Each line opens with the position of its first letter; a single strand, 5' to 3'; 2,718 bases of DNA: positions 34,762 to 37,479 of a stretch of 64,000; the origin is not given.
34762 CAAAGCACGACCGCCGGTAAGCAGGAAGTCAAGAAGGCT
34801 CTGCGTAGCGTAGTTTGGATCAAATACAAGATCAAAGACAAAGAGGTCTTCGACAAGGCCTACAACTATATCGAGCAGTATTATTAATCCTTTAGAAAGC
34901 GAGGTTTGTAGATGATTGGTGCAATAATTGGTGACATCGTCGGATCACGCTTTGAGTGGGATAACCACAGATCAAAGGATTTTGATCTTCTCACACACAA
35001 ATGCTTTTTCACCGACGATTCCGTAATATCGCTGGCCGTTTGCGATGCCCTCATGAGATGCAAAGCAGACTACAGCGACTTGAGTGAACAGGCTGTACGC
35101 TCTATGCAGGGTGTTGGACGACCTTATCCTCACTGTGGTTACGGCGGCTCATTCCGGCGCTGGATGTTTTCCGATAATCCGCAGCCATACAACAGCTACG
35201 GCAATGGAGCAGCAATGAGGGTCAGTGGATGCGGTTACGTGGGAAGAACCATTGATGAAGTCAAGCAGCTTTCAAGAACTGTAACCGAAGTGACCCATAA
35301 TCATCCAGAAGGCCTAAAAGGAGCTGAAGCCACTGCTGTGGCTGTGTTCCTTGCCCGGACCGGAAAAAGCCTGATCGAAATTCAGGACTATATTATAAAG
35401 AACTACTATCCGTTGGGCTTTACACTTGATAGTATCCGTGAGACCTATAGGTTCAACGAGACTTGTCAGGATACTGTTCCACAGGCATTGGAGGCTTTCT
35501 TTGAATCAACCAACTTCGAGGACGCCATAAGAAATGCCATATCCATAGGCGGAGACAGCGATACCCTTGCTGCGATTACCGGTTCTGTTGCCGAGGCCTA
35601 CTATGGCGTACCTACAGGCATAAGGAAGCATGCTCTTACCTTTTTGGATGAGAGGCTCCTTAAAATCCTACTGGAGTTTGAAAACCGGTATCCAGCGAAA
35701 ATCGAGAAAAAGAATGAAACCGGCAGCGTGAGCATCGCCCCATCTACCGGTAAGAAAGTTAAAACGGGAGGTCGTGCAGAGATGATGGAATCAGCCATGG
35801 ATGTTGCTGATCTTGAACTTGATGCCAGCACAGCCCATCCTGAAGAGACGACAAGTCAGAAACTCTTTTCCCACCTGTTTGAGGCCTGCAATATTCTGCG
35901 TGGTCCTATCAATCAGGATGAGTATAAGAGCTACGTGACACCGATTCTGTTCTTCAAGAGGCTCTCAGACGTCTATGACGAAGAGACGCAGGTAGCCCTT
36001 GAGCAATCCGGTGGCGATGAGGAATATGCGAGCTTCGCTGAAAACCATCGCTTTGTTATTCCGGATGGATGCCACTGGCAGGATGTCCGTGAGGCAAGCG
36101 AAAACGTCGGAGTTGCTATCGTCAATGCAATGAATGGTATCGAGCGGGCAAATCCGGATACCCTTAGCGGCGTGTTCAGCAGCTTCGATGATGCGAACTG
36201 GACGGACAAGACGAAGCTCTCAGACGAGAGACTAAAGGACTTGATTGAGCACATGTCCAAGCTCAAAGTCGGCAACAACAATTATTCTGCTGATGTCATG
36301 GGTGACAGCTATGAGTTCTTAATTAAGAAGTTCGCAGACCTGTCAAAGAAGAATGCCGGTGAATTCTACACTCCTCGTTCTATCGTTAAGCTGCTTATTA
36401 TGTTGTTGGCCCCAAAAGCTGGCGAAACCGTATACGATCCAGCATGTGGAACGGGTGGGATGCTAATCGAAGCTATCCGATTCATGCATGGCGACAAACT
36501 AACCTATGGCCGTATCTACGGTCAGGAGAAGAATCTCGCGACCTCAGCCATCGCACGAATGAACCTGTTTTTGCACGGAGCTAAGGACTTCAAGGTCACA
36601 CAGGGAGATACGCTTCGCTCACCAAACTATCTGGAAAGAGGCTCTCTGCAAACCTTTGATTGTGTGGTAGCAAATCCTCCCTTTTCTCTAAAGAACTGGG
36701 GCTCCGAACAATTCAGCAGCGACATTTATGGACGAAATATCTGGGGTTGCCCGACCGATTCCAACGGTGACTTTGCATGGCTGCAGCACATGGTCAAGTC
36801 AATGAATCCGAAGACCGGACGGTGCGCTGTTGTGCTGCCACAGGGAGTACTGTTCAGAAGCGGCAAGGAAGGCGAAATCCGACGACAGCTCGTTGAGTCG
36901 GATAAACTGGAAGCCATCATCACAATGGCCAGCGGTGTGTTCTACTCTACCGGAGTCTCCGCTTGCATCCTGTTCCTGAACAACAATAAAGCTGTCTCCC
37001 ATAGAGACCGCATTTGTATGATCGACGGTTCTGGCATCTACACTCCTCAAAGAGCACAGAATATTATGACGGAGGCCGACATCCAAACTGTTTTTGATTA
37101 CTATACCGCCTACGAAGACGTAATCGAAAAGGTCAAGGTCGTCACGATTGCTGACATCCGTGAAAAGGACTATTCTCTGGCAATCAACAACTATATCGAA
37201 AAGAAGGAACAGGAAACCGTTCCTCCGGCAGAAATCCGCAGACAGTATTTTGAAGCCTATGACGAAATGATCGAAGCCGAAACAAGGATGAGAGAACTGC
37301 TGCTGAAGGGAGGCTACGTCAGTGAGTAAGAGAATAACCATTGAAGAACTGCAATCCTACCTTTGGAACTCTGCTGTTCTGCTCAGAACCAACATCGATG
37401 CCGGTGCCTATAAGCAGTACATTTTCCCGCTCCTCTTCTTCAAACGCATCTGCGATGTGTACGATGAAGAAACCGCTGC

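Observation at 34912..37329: ADP-ribosylglycohydrolase domain fused in-frame to a Type I R-M methyltransferase subunit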

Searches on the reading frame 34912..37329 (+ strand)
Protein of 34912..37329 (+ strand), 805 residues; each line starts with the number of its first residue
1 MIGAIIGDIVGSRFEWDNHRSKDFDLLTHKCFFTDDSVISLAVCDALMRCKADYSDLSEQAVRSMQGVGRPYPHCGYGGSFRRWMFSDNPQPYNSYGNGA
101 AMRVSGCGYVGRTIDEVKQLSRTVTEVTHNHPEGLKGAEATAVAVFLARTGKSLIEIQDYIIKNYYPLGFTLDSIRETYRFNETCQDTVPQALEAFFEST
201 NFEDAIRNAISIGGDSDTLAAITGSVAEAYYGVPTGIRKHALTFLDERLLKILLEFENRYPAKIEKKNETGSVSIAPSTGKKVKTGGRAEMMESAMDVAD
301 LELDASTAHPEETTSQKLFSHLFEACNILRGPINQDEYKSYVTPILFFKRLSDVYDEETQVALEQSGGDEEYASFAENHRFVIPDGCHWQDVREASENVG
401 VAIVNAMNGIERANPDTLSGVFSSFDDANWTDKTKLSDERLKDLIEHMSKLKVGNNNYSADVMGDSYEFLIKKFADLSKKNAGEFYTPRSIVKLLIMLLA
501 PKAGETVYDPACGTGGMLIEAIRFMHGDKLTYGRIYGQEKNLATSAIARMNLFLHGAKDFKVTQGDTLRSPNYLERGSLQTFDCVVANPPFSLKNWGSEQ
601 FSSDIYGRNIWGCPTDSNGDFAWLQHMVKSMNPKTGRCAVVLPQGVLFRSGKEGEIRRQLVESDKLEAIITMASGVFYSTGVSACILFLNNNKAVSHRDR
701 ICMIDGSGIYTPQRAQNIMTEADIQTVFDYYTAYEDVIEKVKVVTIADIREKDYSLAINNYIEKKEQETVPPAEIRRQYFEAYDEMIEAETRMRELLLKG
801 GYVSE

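Call 3: search_protein_families(library=pfam, proteins=[window:34912-37329:+])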
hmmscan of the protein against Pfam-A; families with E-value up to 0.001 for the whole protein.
window:34912-37329:+ (805 aa): 6 families
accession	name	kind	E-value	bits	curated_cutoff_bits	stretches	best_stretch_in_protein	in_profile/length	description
PF02384.22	N6_Mtase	-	8.8e-96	321.3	20.4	1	459-768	2-309/311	N-6 DNA Methylase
PF03747.19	ADP_ribosyl_GH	-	5.2e-30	105.5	26.2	1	1-233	3-281/287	ADP-ribosylglycohydrolase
PF12161.14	HsdM_N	-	2.7e-25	90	24.5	1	320-448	3-135/135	HsdM N-terminal domain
PF07669.17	Eco57I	-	1.7e-05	25.4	25.3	1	557-677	62-171/171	Eco57I restriction-modification methylase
PF01170.24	UPF0020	-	7.4e-05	23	22.3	1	495-523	20-48/197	RMKL-like, methyltransferase domain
PF11599.14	AviRa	-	0.00011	22.2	25.7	1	500-558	48-103/232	RRNA methyltransferase AviRa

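Call 4: search_protein_families(library=padloc, proteins=[window:34912-37329:+])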
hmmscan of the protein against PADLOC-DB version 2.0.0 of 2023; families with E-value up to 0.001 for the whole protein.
window:34912-37329:+ (805 aa): 42 families (the best 25 are shown)
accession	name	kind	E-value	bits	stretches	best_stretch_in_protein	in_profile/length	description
PDLC03038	MTase_I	-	6.7e-140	465.6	1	313-766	4-455/896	Type I methyltransferase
PDLC03039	MTase_I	-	1.2e-131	438.2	1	316-765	5-452/708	Type I methyltransferase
PDLC03031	MTase_I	-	4.9e-105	350.5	1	314-765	4-487/834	Type I methyltransferase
PDLC03027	MTase_I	-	1.1e-103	346.4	1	316-769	6-444/810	Type I methyltransferase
PDLC03022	MTase_I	-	3.5e-91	304.8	1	314-768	2-480/857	Type I methyltransferase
PDLC03032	MTase_I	-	6.4e-74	247.6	1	317-770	7-447/1001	Type I methyltransferase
PDLC03028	MTase_I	-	1.5e-71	239.9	1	317-792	728-1221/1236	Type I methyltransferase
PDLC03019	MTase_I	-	8.8e-70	234.1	1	321-769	11-465/932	Type I methyltransferase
PDLC03021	MTase_I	-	1.5e-62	210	1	338-797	26-489/491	Type I methyltransferase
PDLC03026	MTase_I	-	1.9e-60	203.4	1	315-765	3-442/487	Type I methyltransferase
PDLC03035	MTase_I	-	3.5e-59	199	1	375-727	75-424/653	Type I methyltransferase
PDLC03029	MTase_I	-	6e-58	194.8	1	313-746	4-462/661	Type I methyltransferase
PDLC03240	MTase_II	-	5.2e-54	181.9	1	321-770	11-474/511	Type II methyltransferase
PDLC04134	mad2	-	1.6e-44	150.6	1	306-733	129-486/492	mads_2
PDLC03025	MTase_I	-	1.8e-39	133.9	1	406-693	89-373/569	Type I methyltransferase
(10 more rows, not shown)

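Call 6: find_homologous_proteins(query=window:34912-37329:+)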
Query window:34912-37329:+ (805 aa): 6520 proteins with E <= 0.001 among 8000 candidates; the best 120 are listed.
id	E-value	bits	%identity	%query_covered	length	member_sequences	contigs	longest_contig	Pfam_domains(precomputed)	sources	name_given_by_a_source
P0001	0.0e+0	1798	97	100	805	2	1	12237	PF03747.20,PF02384.23,PF07669.18,PF12161.15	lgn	-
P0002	0.0e+0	1785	95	100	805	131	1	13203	PF03747.20,PF02384.23,PF07669.18,PF12161.15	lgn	-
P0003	0.0e+0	1769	95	100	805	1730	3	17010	PF03747.20,PF02384.23,PF07669.18,PF12161.15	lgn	-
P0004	0.0e+0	1693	89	100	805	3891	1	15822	PF03747.20,PF02384.23,PF07669.18,PF12161.15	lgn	-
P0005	0.0e+0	1684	90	100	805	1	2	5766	PF03747.20,PF02384.23,PF07669.18,PF12161.15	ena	-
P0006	0.0e+0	1680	90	100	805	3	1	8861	PF03747.20,PF02384.23,PF07669.18,PF12161.15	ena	-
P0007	0.0e+0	1672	89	100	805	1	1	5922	PF03747.20,PF02384.23,PF07669.18,PF12161.15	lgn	-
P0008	0.0e+0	1631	87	100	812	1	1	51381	PF03747.20,PF02384.23,PF01170.25,PF12161.15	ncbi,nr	ncbi:MAG: N-6 DNA methylase [Akkermansiaceae bacterium]|nr:N-6 DNA methylase [Akkermansiaceae bacter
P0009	0.0e+0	1621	86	100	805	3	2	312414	PF03747.20,PF02384.23,PF07669.18,PF01170.25,PF12161.15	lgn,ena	-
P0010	0.0e+0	1619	85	100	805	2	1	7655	PF03747.20,PF02384.23,PF12161.15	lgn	-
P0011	0.0e+0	1617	85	100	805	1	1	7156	PF03747.20,PF02384.23,PF07669.18,PF12161.15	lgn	-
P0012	0.0e+0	1617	85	100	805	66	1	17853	PF03747.20,PF02384.23,PF07669.18,PF12161.15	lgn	-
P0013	0.0e+0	1614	85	100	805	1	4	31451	PF03747.20,PF02384.23,PF07669.18,PF12161.15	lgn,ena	-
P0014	0.0e+0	1613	85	100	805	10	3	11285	PF03747.20,PF02384.23,PF07669.18,PF12161.15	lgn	-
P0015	0.0e+0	1613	85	100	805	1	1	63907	PF03747.20,PF02384.23,PF07669.18,PF12161.15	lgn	-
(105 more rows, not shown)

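Call 37: search_protein_families(library=ncbifam, proteins=[window:34912-37329:+], max_evalue=0.001)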
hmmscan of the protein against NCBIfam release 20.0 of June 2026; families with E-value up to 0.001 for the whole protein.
window:34912-37329:+ (805 aa): 10 families
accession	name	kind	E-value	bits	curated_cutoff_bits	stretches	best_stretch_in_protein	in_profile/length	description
TIGR00497.1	hsdM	equivalog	5.7e-62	210.1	242.75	1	321-767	8-491/515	type I restriction-modification system subunit M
NF047738.1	antiphage_MADS2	equivalog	6.9e-21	74.2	720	1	432-528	265-356/654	methylation-associated defense system DNA methyltransferase MAD2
TIGR02662.1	dinitro_DRAG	equivalog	5.3e-15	55.4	337.05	1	32-250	52-272/287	ADP-ribosyl-[dinitrogen reductase] hydrolase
TIGR02987.1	met_A_Alw26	exception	8.1e-08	31.4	353.5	1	480-592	1-123/523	Alw26I/Eco31I/Esp3I family type II restriction adenine-specific DNA-methyltransferase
NF041672.1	ADPriboarghdlase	equivalog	1.3e-07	30.7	490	1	94-234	185-332/361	ADP-ribosylarginine hydrolase Tri1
TIGR01177.1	TIGR01177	hypoth_equivalog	1.4e-07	31.2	316.55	1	500-595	179-262/330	TIGR01177 family methyltransferase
NF033452.1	BREX_1_MTaseX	exception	7.6e-05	20.7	500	0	580-708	506-634/1210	BREX-1 system adenine-specific DNA-methyltransferase PglX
TIGR03534.1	RF_mod_PrmC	equivalog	0.00015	21.4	199.1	1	491-591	76-166/253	peptide chain release factor N(5)-glutamine methyltransferase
NF040850.1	Trm14_Thcoccales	equivalog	0.00015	20.8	480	1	490-595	205-300/365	tRNA (guanine(6)-N2)-methyltransferase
TIGR02469.1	CbiT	equivalog_domain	0.00028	21.1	78.3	1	489-585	5-92/124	precorrin-6Y C5,15-methyltransferase (decarboxylating) subunit CbiT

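Call 87: predict_structure(alignment_id=A4)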
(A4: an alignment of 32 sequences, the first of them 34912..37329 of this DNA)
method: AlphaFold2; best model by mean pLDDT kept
length: 805 residues; sequences in the alignment: 32
mean_pLDDT: 61.6   pTM: 0.44
mean pLDDT of the five models: 61.6, 57.8, 56.6, 51.8, 51.0
residues with pLDDT >= 90: 151; 70-90: 218; 50-70: 97; < 50: 339
segments of 3 or more residues with pLDDT < 50: 308-355, 366-580, 582-619, 674-682, 710-720, 735-737, 765-770, 800-802
pLDDT, mean of each block of 10 residues (from residue 1): 92 83 88 88 95 93 92 69 86 76 88 95 91 90 93 90 89 80 80 92 93 87 93 90 93 93 66 61 88 91 65 32 32 34 38 44 51 41 40 38 35 27 25 29 32 25 28 31 30 38 33 32 38 34 36 33 30 40 45 29 28 36 56 68 62 71 82 47 66 78 71 38 59 55 83 78 53 75 85 75 44
secondary structure, 60 per line:
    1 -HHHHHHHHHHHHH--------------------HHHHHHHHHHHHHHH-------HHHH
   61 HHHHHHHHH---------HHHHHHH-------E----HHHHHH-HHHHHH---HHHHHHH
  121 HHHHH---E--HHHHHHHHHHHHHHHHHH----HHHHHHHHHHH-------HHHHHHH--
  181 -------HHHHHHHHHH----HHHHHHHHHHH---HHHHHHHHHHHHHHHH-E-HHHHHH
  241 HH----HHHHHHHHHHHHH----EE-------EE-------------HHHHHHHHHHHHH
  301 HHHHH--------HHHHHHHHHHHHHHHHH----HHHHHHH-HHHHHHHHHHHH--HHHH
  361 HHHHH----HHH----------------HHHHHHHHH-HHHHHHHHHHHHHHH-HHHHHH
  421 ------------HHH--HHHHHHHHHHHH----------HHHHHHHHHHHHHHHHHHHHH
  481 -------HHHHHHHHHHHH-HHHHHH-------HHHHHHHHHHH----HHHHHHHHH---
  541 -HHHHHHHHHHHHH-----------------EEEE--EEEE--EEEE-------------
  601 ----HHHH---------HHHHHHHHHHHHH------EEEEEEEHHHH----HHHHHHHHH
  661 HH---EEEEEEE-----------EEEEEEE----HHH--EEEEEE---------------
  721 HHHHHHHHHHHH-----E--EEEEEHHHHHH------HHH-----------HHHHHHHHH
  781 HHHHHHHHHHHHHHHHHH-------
elements in order (helices of 4 or more, strands of 3 or more residues): H2-14 H35-49 H57-69 H79-85 H98-103 H105-110 H114-125 H132-149 H154-164 H172-178 H188-197 H202-212 H216-231 H235-242 H247-259 H288-305 H314-330 H335-341 H343-354 H357-365 H389-397 H399-413 H415-420 H438-449 H460-480 H488-499 H501-506 H514-524 H529-537 H542-554 E572-575 E578-581 E584-587 H605-608 H618-630 E637-643 H644-647 H652-662 E666-672 E684-690 E700-705 H721-732 E741-745 H746-751 H772-798

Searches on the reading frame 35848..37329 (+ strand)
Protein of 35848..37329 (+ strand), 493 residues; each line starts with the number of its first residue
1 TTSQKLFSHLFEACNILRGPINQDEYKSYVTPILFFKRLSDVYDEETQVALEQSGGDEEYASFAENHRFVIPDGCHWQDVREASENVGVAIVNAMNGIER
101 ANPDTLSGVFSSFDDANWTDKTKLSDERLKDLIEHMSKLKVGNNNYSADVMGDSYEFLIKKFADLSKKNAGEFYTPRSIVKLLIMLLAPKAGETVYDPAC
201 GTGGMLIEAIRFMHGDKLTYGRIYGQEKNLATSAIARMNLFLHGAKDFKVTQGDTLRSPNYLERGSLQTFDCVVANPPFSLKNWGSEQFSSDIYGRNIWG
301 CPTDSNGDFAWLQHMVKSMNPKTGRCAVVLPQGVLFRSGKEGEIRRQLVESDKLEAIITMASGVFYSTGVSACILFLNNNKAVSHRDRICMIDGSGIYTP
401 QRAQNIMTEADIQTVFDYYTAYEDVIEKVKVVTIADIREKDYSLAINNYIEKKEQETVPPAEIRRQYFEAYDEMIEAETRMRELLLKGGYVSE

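Call 31: search_solved_structures(query=window:35848-37329:+, max_evalue=1e-20)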
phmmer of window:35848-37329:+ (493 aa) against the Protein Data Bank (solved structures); distinct sequences matched with E-value up to 1e-20: 10.
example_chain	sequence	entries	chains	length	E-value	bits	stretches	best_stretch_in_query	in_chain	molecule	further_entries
7vru_A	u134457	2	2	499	5.2e-140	470.7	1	6-490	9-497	Site-specific DNA-methyltransferase (adenine-specific)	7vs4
7vru_B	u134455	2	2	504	1.1e-120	406.9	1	4-463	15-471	Site-specific DNA-methyltransferase (adenine-specific)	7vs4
3lkd_A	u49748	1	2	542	9.3e-57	196.2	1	2-465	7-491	Type I restriction-modification system methyltransferase subunit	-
7bst_D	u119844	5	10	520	1e-55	192.7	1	90-465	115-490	Type I restriction enzyme EcoR124II M protein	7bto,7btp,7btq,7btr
3khk_A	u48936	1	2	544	1.4e-41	146.1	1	76-423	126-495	Type I restriction-modification system methylation subunit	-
5ybb_A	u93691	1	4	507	1.6e-35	126.2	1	2-377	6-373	Type I restriction-modification system methyltransferase subunit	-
2okc_A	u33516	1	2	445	1.5e-33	119.6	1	148-380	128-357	Type I restriction enzyme StySJI M protein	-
2y7c_B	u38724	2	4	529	1.4e-32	116.4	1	124-393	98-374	TYPE I RESTRICTION ENZYME ECOKI M PROTEIN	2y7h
2ar0_A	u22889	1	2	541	1.5e-32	116.3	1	124-393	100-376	Type I restriction enzyme EcoKI M protein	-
3ufb_A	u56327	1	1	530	1.9e-26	96.2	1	128-380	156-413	Type I restriction-modification system methyltransferase subunit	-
